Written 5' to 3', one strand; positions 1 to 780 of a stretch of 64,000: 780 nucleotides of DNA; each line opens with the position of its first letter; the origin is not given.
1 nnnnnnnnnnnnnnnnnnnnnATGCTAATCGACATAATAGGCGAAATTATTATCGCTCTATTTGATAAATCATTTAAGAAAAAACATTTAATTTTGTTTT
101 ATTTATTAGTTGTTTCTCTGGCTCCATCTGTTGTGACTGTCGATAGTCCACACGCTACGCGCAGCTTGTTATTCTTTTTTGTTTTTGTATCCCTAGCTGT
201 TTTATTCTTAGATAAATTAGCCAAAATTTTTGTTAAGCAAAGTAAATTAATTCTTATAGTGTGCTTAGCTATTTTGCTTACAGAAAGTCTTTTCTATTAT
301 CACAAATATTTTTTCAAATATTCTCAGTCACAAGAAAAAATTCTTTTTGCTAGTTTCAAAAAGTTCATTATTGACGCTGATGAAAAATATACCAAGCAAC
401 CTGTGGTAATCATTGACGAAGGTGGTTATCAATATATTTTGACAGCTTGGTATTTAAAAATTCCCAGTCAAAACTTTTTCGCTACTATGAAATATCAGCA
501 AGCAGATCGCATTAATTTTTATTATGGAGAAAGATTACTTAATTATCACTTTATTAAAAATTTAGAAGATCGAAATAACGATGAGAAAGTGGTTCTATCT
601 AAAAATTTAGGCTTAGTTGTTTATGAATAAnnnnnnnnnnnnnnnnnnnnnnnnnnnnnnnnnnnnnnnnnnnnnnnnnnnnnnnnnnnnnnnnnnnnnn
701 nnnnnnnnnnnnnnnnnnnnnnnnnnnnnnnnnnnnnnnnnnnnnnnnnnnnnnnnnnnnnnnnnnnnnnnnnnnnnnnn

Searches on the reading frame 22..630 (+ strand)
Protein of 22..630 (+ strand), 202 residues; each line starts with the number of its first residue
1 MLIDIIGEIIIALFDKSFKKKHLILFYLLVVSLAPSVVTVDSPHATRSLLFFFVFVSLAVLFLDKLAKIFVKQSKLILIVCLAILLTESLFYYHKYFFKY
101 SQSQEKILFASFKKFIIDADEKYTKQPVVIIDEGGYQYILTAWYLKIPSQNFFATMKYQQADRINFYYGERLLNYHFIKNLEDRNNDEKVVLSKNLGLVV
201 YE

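Call 73: search_protein_families(library=pfam, proteins=[window:22-630:+], max_evalue=0.00001)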
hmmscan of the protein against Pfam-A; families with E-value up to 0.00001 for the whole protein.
window:22-630:+ (202 aa): 0 families

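Call 87: search_protein_families(library=pfam, proteins=[window:22-630:+], max_evalue=1)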
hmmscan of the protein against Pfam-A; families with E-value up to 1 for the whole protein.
window:22-630:+ (202 aa): 0 families

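Call 97: search_solved_structures(query=window:22-630:+, max_evalue=1)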
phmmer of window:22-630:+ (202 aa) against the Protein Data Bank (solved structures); distinct sequences matched with E-value up to 1: 4.
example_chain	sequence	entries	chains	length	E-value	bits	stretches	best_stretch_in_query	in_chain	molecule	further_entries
9bh5_AQ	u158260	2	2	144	0.38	13.9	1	88-122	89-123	Small ribosomal subunit protein uS9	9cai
7pzy_R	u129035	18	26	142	0.4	13.8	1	48-123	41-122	Ribosomal 40S subunit protein S16A | 40S ribosomal protein S16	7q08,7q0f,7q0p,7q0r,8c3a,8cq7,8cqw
3hxk_A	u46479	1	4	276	0.53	13.4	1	87-183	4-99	Sugar hydrolase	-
9spj_ZH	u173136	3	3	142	0.55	13.4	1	48-122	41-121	Small ribosomal subunit protein uS9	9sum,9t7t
